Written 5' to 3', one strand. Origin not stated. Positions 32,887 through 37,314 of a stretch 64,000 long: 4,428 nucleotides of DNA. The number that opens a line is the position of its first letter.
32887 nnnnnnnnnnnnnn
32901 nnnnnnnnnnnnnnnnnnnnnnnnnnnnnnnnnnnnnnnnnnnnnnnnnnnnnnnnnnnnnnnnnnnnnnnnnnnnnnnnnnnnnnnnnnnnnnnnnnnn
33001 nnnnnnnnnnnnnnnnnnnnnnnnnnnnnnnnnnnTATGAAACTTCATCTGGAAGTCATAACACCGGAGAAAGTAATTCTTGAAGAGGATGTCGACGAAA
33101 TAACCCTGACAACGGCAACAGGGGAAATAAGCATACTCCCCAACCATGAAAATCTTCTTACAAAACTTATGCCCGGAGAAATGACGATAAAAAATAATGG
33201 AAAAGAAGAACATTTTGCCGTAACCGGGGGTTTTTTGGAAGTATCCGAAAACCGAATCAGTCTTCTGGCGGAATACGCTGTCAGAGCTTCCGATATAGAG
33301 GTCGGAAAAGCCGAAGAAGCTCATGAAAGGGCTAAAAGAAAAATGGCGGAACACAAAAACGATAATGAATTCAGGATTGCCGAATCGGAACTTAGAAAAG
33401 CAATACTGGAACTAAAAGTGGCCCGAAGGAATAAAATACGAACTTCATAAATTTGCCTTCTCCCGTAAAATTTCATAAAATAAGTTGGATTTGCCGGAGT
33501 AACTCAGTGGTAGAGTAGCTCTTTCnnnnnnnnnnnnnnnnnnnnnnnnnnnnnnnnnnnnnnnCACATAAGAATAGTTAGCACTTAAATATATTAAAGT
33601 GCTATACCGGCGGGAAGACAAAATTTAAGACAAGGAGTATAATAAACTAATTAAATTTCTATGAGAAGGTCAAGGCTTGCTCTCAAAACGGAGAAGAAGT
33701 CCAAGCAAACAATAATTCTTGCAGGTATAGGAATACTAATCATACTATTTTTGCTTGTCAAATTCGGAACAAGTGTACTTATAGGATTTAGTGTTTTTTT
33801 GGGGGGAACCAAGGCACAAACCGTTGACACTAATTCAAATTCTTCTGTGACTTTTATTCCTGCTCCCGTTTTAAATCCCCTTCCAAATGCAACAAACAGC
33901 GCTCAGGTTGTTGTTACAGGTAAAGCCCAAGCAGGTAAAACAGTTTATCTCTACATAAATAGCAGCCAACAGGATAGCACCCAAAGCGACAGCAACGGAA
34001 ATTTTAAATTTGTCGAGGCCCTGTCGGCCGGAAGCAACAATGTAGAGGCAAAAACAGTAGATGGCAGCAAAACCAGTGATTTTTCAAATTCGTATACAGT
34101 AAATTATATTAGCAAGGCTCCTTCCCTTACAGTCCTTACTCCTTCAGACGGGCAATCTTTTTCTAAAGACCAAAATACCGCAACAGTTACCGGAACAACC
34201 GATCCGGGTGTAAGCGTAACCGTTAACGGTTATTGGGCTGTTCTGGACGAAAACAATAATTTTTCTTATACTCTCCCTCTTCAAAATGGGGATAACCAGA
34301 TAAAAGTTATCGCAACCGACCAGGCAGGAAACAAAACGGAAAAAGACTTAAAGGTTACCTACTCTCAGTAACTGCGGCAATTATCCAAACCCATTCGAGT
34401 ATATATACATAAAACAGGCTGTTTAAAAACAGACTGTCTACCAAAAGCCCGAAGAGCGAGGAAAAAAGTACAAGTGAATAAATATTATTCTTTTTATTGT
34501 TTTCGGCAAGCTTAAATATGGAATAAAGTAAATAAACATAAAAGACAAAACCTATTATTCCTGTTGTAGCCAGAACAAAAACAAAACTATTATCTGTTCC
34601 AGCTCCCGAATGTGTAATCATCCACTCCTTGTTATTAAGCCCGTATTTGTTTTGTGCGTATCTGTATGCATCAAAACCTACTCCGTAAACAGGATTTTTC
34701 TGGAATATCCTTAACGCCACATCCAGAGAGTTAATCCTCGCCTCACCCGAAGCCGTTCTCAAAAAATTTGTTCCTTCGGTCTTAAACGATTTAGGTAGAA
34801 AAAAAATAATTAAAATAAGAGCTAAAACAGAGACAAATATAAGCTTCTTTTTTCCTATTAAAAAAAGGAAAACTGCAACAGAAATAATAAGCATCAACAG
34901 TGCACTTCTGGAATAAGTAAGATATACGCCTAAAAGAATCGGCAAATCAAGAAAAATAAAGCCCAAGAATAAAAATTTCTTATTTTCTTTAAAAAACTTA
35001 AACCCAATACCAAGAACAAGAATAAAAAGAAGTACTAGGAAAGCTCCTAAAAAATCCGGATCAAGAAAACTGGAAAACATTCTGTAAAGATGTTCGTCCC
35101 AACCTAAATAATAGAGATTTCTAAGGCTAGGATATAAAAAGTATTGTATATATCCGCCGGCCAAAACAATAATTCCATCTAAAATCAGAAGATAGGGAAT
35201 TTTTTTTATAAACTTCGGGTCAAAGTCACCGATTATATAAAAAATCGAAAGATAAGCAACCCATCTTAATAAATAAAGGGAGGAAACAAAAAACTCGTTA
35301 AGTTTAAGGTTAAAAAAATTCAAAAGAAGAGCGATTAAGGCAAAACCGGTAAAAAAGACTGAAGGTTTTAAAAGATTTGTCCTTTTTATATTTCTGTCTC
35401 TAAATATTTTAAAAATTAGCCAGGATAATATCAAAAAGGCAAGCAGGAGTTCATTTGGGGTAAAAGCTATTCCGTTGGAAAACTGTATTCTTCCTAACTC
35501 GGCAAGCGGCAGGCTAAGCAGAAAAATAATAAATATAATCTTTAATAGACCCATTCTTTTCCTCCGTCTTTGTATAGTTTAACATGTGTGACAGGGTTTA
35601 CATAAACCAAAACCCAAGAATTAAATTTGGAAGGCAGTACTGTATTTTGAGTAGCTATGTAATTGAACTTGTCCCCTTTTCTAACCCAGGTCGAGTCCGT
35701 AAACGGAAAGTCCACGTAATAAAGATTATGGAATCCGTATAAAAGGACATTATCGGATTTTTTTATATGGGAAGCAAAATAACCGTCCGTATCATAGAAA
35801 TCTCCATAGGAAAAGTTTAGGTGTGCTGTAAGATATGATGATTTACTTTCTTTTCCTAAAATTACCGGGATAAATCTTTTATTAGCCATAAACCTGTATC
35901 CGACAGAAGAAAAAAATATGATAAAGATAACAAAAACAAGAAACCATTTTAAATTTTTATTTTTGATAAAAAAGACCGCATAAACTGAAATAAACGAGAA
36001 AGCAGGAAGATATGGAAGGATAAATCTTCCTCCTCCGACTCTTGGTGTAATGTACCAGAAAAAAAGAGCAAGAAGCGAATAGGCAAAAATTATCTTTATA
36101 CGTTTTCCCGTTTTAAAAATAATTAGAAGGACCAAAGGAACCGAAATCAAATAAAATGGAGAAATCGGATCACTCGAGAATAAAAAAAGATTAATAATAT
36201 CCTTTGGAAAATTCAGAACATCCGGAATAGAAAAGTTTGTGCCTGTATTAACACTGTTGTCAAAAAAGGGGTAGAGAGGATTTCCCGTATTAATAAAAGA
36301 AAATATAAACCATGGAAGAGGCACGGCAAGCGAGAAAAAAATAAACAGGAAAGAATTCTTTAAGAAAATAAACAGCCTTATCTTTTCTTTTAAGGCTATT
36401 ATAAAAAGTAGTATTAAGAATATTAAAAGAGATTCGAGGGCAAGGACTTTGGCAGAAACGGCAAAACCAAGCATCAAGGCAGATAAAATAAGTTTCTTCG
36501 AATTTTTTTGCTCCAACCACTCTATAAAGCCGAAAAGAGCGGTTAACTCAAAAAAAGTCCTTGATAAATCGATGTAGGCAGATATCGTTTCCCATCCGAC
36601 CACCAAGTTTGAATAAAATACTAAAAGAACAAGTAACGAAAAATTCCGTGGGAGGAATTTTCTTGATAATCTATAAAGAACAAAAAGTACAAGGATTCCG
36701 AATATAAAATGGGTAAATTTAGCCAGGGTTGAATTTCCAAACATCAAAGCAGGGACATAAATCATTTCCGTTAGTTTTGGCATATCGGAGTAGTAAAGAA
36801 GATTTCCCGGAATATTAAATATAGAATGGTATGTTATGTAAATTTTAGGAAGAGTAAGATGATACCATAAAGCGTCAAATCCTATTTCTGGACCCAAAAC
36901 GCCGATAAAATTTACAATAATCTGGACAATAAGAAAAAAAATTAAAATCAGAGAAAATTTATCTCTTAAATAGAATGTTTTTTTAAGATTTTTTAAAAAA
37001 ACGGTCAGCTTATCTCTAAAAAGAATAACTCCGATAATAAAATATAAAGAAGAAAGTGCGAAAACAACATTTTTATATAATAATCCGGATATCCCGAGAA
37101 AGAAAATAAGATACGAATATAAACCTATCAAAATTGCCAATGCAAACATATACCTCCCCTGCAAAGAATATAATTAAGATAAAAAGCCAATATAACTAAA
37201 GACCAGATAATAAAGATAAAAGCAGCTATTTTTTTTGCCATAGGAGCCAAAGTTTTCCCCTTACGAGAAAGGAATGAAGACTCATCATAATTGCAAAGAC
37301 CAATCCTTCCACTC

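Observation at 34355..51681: About 17-kb glycosylation locus with Dol-P-Man-synthase-like GT2, two GT2-GT-C fusion proteins and several large polytopic GT-C-like membrane proteins, adjacent to PT/Ser-rich surface proteins: candidate protein O-glycosylation system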

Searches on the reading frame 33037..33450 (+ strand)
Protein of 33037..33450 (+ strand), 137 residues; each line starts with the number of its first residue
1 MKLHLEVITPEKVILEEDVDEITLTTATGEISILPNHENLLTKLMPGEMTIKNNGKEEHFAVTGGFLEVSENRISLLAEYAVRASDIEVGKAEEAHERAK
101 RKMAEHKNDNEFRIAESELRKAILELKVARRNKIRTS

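Call 4: search_protein_families(library=pfam, proteins=[window:33037-33450:+], max_evalue=0.01)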
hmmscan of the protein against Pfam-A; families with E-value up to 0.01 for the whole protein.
window:33037-33450:+ (137 aa): 2 families
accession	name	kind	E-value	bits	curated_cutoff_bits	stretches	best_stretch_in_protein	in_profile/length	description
PF02823.21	ATP-synt_DE_N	-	1.1e-27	96.3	27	1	3-81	1-80/80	ATP synthase, Delta/Epsilon chain, beta-sandwich domain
PF00401.25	ATP-synt_DE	-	6.6e-07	29.8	24.6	1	86-129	2-46/47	ATP synthase, Delta/Epsilon chain, long alpha-helix domain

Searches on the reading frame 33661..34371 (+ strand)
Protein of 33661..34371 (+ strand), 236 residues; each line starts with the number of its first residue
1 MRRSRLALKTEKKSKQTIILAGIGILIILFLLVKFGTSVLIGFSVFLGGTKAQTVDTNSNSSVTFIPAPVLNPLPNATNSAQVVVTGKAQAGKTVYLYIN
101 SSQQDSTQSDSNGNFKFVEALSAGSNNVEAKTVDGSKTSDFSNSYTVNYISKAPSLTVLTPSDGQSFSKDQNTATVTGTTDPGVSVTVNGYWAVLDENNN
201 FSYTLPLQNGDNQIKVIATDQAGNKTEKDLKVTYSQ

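Call 4: search_protein_families(library=pfam, proteins=[window:33661-34371:+], max_evalue=0.01)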
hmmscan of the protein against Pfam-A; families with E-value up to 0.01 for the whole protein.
window:33661-34371:+ (236 aa): 5 families
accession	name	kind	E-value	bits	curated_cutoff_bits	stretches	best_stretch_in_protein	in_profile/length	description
PF09136.16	Glucodextran_B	-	2.6e-18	66.1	27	1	154-234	1-81/83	Glucodextranase, domain B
PF19077.6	Big_13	-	2e-08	35.1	27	2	184-233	41-99/102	Bacterial Ig-like domain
PF17936.7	Big_6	-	3.2e-08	34.2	27.6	1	170-227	11-75/83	Bacterial Ig domain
PF12733.13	Cadherin-like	-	0.00028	21.7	24.2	1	168-226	23-79/89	Cadherin-like beta sandwich domain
PF07495.19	Y_Y_Y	-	0.00095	19.5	26.6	0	188-233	17-61/65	Y_Y_Y domain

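Call 9: search_protein_families(library=ncbifam, proteins=[window:33661-34371:+], max_evalue=0.01)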
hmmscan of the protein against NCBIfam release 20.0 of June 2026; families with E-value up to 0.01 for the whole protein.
window:33661-34371:+ (236 aa): 1 family
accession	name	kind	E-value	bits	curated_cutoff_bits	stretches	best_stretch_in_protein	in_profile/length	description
NF033510.3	Ca_tandemer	repeat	2.8e-14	53.3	50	2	147-225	4-95/96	Ca2+-stabilized repeat-containing adhesin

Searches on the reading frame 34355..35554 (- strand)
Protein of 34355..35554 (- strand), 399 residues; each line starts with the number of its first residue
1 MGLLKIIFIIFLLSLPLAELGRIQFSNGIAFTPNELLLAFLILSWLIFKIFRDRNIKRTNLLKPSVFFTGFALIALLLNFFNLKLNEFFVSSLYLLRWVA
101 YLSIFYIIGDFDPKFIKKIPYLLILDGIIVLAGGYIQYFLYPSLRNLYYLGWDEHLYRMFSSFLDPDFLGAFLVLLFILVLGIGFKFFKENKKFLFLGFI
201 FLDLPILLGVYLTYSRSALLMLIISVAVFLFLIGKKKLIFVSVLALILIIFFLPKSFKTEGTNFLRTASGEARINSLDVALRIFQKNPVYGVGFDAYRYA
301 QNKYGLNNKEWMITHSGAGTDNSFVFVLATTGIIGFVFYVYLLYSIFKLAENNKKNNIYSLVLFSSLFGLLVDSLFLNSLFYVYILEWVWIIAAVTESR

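Call 3: search_protein_families(library=pfam, proteins=[window:34355-35554:-], max_evalue=0.01)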
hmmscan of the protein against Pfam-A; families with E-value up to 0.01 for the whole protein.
window:34355-35554:- (399 aa): 1 family
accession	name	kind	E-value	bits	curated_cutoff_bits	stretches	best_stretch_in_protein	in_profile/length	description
PF04932.20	Wzy_C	-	4e-19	69.3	31.7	1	206-340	6-149/149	O-Antigen ligase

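Call 8: search_protein_families(library=ncbifam, proteins=[window:34355-35554:-], max_evalue=0.01)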
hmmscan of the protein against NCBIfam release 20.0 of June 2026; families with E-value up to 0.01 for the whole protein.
window:34355-35554:- (399 aa): 2 families
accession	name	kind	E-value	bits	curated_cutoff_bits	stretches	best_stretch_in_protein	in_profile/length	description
NF058641.1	TfpM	equivalog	8.7e-08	31.6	600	1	175-384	149-340/421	O-linking oligosaccharyltransferase TfpM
TIGR04370.1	glyco_rpt_poly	subfamily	5.4e-06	25.6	40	1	56-252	3-224/396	oligosaccharide repeat unit polymerase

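Call 36: search_solved_structures(query=window:34355-35554:-, max_evalue=10)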
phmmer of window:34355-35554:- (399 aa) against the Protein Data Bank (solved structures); distinct sequences matched with E-value up to 10: 1.
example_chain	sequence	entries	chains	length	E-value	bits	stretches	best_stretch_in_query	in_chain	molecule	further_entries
6een_A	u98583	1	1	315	1.4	11.6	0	254-300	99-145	Designer Pentatricopeptide Protein dPPR10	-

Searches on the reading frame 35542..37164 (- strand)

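Call 3: search_protein_families(library=pfam, proteins=[window:35542-37164:-], max_evalue=0.01)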
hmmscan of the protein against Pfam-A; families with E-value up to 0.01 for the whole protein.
window:35542-37164:- (540 aa): 0 families

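Call 8: search_protein_families(library=ncbifam, proteins=[window:35542-37164:-], max_evalue=0.01)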
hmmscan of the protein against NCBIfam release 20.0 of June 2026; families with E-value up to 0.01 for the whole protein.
window:35542-37164:- (540 aa): 2 families
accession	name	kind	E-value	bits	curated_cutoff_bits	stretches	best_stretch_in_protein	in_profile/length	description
NF047440.1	LA3751_2_3_fam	subfamily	3.4e-05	22.9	200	1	113-427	66-381/460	LA_3751/LA_3752 family putative glycosyltransferase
TIGR02454.1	ECF_T_CbiQ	equivalog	0.0028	17.5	111.8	1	223-298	5-78/200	cobalt ECF transporter T component CbiQ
